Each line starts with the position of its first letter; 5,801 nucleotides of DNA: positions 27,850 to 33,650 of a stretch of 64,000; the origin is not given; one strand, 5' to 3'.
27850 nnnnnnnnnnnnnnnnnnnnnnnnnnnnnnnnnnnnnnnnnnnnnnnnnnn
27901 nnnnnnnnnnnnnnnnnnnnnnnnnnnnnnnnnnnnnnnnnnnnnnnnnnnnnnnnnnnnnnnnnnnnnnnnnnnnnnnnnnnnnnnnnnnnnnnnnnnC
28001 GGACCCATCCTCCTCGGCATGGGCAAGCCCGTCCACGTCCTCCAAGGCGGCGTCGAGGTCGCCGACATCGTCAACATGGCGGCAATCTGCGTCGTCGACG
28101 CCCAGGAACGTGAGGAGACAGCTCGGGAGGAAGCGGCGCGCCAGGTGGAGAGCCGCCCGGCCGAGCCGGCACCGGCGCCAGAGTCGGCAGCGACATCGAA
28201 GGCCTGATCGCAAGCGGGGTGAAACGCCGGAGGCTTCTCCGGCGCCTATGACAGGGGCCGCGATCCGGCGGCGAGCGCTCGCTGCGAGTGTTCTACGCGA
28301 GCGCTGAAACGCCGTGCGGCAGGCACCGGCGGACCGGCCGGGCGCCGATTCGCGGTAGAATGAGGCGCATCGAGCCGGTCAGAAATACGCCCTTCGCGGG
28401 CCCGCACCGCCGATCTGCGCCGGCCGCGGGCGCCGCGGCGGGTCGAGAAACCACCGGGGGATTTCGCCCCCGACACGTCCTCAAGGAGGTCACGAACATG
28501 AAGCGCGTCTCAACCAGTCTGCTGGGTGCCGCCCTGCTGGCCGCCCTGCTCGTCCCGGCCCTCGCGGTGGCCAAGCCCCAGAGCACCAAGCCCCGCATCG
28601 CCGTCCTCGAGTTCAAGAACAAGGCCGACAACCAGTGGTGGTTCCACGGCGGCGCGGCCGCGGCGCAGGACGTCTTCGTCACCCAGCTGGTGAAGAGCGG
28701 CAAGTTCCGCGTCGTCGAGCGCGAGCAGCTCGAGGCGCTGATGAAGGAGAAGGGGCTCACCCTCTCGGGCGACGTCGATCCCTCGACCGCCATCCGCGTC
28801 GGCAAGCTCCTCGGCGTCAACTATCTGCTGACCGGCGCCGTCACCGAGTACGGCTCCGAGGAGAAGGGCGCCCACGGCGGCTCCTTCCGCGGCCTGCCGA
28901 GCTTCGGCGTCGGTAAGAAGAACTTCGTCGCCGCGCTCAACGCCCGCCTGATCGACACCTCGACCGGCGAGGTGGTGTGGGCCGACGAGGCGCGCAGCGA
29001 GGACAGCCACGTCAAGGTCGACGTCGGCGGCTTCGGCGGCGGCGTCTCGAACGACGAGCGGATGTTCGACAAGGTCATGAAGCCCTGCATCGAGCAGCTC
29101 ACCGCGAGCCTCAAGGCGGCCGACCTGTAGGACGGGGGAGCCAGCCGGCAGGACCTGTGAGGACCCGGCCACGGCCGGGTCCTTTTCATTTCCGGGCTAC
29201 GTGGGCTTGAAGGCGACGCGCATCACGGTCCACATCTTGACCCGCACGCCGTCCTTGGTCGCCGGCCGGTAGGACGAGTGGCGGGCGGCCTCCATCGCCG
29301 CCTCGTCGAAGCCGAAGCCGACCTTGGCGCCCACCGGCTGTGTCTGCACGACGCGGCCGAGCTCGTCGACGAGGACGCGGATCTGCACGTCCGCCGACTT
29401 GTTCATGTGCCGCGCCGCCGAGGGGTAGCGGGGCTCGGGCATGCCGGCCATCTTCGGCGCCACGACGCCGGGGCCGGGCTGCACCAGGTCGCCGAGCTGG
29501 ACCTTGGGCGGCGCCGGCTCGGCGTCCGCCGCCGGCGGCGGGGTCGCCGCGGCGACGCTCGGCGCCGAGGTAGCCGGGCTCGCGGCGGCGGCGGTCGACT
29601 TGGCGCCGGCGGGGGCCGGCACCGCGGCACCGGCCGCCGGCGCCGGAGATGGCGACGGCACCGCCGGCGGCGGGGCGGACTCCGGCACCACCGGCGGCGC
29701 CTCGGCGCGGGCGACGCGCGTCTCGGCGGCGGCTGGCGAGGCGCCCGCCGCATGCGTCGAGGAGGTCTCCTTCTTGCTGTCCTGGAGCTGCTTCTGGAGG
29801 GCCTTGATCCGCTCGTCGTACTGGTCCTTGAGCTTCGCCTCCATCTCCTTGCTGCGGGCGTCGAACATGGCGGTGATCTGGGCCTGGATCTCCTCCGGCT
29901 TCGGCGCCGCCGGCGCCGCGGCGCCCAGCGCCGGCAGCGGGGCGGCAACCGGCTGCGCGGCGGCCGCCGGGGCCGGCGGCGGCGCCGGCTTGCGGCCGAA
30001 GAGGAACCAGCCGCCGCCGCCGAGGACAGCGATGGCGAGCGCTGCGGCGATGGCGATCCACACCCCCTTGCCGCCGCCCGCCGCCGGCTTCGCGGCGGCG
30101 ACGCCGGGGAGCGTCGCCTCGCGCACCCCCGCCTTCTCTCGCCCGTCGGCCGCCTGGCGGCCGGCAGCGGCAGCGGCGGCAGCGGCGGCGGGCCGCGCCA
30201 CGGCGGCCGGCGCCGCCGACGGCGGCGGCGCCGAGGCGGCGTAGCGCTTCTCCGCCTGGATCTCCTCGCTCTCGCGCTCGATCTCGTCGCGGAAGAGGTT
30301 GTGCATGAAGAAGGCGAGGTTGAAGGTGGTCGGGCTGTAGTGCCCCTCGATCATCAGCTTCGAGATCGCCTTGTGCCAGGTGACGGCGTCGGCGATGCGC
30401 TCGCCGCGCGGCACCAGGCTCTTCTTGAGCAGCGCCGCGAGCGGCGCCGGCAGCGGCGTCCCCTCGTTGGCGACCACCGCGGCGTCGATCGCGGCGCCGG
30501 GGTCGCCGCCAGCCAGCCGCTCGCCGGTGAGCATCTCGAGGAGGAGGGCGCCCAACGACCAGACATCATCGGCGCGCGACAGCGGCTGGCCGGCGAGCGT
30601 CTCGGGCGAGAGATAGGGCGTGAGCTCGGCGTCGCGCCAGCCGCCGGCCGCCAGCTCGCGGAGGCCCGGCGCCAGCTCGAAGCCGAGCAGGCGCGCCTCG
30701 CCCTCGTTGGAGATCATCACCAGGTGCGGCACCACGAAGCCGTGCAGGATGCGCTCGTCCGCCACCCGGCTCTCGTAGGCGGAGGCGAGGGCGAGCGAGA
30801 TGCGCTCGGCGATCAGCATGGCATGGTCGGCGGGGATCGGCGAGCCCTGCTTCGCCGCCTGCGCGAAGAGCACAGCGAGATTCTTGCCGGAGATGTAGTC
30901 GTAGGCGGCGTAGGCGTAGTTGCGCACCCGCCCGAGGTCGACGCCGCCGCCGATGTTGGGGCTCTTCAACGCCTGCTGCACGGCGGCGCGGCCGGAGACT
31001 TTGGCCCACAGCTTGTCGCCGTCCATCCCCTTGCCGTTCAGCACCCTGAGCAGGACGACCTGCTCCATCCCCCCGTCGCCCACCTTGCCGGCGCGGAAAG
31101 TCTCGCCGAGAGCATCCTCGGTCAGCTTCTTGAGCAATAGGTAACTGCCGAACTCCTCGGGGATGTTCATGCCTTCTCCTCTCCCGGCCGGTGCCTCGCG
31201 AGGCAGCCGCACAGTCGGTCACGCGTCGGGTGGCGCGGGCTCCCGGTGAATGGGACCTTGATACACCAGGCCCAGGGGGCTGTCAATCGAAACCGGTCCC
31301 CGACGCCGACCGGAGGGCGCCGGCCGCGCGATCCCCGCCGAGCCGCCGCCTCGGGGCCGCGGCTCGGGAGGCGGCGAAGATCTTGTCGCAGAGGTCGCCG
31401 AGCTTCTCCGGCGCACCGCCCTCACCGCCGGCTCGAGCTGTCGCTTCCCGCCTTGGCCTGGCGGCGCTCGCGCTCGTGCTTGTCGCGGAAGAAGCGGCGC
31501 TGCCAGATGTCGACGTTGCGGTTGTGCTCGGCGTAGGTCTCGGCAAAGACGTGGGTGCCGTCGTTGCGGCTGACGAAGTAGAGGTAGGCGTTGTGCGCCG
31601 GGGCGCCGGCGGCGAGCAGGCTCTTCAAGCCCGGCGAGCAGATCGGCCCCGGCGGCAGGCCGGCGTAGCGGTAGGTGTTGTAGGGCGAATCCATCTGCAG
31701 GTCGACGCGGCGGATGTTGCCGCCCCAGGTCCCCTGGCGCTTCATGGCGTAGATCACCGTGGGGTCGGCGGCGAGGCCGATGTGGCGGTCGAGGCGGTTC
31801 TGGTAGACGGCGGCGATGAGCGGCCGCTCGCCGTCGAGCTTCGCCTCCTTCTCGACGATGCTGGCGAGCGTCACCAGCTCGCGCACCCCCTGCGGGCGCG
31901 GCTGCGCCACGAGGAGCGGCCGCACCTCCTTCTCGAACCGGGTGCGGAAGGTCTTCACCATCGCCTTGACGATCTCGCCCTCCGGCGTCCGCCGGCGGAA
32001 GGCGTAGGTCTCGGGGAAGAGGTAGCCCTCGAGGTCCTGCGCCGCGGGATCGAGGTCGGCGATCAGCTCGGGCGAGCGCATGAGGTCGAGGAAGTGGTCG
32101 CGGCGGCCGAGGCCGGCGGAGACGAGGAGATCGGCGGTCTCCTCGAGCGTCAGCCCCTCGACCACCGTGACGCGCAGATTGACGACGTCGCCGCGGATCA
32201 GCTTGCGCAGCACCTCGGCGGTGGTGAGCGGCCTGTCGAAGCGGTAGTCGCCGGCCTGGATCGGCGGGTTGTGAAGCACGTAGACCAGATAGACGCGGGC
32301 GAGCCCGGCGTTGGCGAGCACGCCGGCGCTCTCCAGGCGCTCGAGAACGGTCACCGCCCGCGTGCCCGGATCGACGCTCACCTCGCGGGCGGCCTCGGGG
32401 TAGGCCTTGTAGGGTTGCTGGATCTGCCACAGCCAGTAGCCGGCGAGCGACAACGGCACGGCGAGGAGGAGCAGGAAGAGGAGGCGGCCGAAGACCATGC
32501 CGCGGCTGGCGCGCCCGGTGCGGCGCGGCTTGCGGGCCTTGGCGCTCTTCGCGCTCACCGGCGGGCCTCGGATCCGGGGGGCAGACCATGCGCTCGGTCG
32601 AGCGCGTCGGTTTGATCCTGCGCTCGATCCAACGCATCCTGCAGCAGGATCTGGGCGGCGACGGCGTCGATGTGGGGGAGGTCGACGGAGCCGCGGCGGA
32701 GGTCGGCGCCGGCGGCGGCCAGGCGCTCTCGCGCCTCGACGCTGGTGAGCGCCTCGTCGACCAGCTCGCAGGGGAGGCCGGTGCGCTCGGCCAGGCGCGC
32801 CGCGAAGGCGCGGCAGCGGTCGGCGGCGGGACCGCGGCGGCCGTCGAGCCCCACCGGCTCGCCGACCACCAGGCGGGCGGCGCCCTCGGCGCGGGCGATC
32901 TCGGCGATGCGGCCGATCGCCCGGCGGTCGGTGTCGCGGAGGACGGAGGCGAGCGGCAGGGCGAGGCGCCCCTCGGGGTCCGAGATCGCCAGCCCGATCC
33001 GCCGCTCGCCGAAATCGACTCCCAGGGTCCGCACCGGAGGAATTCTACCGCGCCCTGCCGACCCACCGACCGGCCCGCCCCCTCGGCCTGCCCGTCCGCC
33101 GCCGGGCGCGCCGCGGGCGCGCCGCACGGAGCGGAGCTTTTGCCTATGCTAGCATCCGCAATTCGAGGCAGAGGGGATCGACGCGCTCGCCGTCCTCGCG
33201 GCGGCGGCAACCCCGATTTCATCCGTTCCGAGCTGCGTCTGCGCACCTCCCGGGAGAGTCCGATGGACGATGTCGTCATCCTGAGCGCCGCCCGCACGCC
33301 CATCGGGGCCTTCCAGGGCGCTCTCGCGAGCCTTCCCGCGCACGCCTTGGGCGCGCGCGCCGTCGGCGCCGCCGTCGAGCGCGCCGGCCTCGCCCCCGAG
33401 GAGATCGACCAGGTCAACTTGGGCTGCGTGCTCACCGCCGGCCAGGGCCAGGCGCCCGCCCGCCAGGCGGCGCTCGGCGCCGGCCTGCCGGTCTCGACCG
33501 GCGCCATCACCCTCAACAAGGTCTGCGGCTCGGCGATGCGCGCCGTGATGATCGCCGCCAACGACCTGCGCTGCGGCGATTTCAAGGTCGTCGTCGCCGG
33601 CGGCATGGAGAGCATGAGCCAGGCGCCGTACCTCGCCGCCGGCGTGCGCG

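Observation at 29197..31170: Pseudokinase-like domain fused through a TM segment and A/P-rich linker to a TonB C-terminal domain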

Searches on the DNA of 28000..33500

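Call 77: search_rna_families(source=window, start=28000, end=33500, threshold=evalue, max_evalue=0.1)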
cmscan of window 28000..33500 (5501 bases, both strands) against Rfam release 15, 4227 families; matches with E-value up to 0.1: 0.
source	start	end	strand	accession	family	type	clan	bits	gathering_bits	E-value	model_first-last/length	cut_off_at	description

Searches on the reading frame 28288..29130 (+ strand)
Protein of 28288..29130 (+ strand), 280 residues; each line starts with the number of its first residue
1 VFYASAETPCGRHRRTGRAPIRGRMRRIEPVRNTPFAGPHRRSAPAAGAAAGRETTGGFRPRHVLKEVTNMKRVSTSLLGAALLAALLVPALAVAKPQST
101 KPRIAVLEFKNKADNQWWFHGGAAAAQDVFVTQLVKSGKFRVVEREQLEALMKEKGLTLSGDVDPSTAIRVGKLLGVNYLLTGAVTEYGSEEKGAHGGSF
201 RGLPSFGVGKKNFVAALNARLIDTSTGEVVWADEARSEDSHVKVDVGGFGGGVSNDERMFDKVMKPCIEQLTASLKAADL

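Call 9: search_protein_families(library=pfam, proteins=[window:28288-29130:+], max_evalue=0.001)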
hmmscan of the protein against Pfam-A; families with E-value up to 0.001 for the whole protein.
window:28288-29130:+ (280 aa): 3 families
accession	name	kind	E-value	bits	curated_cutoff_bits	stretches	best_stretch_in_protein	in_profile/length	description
PF03783.19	CsgG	-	3e-33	115.3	20.8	1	97-261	5-179/210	Curli production assembly/transport component CsgG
PF13036.11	LpoB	-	7.2e-11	42.6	22.3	1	96-190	24-115/147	Peptidoglycan-synthase activator LpoB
PF04052.18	TolB_N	-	7e-05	23.3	22.4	1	92-188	3-86/106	TolB amino-terminal domain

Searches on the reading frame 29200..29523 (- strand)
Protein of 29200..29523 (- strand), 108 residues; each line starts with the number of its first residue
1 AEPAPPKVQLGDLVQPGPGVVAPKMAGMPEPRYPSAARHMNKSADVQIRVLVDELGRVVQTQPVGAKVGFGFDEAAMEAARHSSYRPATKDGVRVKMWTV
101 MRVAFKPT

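Call 56: search_solved_structures(query=window:29200-29523:-, max_evalue=1, show_alignments=3)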
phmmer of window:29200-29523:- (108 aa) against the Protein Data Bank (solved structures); distinct sequences matched with E-value up to 1: 8.
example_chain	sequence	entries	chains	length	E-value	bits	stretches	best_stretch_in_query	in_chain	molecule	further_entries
2k9k_A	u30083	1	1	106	0.0045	20.7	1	29-97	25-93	TonB2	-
1u07_A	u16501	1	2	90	0.011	19.5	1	23-90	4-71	TonB protein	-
2gsk_B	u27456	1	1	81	0.017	18.9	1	25-90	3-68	protein TONB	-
1xx3_A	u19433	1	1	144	0.019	18.7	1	22-90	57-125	TonB protein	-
9ddz_A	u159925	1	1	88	0.07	16.9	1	26-86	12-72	Protein TonB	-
8rd6_A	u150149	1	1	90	0.11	16.2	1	22-91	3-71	Protein TonB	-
9dc4_T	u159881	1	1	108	0.12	16.2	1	26-86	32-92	Protein TonB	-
7olc_SV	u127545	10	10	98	0.2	15.4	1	45-106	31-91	40S ribosomal protein S21-like protein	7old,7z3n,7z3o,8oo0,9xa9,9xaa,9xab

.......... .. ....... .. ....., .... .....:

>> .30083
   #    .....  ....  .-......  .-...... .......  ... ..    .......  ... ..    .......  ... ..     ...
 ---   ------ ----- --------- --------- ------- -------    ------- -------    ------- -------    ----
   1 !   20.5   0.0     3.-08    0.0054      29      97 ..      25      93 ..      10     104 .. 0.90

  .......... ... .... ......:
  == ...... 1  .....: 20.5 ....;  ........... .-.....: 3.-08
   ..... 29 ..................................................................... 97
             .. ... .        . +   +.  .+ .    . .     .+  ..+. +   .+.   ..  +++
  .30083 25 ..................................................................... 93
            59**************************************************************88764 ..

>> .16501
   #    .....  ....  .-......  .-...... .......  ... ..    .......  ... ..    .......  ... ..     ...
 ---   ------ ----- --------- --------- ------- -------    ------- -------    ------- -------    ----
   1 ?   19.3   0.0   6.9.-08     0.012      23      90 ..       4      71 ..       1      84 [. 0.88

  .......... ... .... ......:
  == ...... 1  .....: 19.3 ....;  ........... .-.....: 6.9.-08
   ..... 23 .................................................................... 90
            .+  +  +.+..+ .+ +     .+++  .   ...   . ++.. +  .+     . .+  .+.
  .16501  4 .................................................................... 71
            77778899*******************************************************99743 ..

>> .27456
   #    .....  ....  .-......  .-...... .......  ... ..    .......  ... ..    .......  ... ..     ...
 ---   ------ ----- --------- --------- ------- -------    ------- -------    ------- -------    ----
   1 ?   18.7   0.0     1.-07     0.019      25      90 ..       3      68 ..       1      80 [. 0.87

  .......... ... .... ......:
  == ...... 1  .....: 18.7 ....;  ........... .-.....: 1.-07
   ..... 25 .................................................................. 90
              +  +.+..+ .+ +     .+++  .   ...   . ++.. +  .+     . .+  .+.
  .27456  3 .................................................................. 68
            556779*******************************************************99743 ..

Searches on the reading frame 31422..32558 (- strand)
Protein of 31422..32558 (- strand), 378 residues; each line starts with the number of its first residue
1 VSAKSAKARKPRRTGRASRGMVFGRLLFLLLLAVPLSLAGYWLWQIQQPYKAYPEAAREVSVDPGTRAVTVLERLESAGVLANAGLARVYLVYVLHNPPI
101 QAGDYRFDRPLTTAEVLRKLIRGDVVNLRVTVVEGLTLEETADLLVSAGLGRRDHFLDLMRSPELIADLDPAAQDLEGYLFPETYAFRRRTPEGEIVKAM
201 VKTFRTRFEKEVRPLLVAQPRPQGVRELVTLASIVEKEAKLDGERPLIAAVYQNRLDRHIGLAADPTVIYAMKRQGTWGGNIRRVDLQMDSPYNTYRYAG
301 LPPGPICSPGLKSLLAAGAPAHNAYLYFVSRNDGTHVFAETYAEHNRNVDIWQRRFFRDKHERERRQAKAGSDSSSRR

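Call 9: search_protein_families(library=pfam, proteins=[window:31422-32558:-], max_evalue=0.001)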
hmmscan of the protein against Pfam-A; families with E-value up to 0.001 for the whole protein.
window:31422-32558:- (378 aa): 1 family
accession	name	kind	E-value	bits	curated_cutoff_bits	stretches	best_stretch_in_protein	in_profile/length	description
PF02618.21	YceG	-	1.7e-80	270.9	32.4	1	60-350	1-274/275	YceG-like family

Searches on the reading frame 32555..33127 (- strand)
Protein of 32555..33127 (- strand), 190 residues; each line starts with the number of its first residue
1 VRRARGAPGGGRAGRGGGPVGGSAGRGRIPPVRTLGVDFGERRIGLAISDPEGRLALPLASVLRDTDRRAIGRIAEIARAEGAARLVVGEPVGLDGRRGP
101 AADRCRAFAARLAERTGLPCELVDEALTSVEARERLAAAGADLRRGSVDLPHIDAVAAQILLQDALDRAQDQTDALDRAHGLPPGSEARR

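Call 9: search_protein_families(library=pfam, proteins=[window:32555-33127:-], max_evalue=0.001)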
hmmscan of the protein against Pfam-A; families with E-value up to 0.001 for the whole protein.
window:32555-33127:- (190 aa): 1 family
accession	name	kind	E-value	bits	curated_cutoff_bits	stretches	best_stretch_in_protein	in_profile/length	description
PF03652.20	RuvX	-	1.9e-34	119.3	29.2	1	33-167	2-133/134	Holliday junction resolvase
